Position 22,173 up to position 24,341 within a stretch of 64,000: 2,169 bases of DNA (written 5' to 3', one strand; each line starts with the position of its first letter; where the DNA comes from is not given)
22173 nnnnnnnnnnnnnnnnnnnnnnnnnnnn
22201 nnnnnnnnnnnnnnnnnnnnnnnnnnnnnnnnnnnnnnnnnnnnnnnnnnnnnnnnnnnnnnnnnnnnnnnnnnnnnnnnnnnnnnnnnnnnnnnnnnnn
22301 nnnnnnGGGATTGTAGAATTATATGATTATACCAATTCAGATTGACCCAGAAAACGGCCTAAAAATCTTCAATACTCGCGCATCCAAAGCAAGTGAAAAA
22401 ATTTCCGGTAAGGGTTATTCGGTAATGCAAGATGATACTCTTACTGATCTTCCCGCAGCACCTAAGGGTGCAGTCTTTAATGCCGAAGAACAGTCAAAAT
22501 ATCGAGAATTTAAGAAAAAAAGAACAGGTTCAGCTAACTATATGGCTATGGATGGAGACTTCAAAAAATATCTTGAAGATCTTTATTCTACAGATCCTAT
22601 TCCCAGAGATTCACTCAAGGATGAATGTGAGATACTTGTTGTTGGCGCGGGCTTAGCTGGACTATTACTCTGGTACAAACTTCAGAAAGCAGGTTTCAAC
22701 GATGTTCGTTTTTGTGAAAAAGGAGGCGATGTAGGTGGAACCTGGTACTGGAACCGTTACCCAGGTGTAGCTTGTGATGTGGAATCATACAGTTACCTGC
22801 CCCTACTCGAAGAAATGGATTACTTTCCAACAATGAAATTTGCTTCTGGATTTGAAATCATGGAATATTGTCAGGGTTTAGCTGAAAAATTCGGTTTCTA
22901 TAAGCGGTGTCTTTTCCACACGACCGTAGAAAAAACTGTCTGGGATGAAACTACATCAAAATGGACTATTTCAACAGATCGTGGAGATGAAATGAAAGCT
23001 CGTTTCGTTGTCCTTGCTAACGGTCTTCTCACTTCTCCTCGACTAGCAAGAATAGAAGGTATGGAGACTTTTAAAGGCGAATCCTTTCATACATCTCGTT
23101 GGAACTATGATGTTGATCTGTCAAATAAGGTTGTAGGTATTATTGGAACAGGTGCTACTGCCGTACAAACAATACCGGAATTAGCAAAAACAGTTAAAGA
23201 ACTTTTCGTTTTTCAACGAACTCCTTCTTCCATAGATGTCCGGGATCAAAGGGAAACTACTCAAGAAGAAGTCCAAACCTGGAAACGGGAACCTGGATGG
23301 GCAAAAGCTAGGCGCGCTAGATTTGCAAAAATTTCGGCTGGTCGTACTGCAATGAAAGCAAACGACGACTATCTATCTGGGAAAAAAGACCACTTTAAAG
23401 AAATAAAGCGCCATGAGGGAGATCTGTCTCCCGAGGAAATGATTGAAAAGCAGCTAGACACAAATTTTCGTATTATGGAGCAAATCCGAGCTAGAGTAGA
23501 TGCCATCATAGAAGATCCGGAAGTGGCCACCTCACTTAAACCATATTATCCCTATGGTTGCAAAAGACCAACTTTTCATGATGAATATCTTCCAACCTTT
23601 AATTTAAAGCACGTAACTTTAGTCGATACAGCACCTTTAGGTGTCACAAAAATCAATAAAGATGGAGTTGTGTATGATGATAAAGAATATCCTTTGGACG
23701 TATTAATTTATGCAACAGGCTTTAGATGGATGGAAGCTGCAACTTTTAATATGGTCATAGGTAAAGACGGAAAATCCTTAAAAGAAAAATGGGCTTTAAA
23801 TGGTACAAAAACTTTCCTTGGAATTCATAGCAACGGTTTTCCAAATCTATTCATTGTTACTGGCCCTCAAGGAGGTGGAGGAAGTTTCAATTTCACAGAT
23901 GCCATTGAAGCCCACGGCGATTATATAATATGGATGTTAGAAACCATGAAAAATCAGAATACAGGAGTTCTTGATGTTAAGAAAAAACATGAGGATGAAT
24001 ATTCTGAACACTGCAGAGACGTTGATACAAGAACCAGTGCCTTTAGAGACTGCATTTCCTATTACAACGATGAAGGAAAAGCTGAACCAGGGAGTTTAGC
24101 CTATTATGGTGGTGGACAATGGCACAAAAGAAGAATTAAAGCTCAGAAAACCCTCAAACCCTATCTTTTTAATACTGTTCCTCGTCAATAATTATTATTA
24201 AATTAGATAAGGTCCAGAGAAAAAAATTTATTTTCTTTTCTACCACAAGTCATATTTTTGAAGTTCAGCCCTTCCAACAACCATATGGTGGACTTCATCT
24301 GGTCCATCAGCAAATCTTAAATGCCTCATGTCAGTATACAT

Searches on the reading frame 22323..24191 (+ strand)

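Call 28: search_protein_families(library=pfam, proteins=[window:22323-24191:+], max_evalue=1)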
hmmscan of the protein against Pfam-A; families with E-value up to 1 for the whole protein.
window:22323-24191:+ (622 aa): 14 families
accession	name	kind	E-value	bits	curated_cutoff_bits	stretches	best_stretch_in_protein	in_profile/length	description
PF00743.25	FMO-like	-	9.7e-13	47.8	22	1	104-304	4-219/532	Flavin-binding monooxygenase-like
PF13738.12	Pyr_redox_3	-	2.3e-10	40.6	30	1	105-303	1-199/305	Pyridine nucleotide-disulphide oxidoreductase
PF13450.12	NAD_binding_8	-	1e-08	35.7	21.9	1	106-154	1-48/68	NAD(P)-binding Rossmann-like domain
PF01266.30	DAO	-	3e-08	34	27.9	2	104-142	2-40/353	FAD dependent oxidoreductase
PF07992.20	Pyr_redox_2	-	4.9e-08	33.2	26.1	1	104-304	3-178/291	Pyridine nucleotide-disulphide oxidoreductase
PF13434.12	Lys_Orn_oxgnase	-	5.4e-05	22.9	21.3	1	175-293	88-213/339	L-lysine 6-monooxygenase/L-ornithine 5-monooxygenase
PF05834.18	Lycopene_cycl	-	0.00016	21.3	23.4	1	197-266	104-171/380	Lycopene cyclase protein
PF01488.26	Shikimate_DH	-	0.0016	19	24.3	1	265-303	9-48/138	Shikimate / quinate 5-dehydrogenase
PF01494.25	FAD_binding_3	-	0.007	16.1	22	1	101-126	1-26/349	FAD binding domain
PF13454.12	NAD_binding_9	-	0.015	15.7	21.8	0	273-317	2-40/155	FAD-NAD(P)-binding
PF00890.30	FAD_binding_2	-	0.017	14.8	20.4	1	104-143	2-40/414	FAD binding domain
PF02826.25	2-Hacid_dh_C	-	0.17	11.7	25.1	1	254-309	22-77/178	D-isomer specific 2-hydroxyacid dehydrogenase, NAD binding domain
PF10303.14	DUF2408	-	0.2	12.7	25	1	285-409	6-107/130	Protein of unknown function (DUF2408)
PF02558.23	ApbA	-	0.22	11.6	22.2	0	104-132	1-28/150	Ketopantoate reductase PanE/ApbA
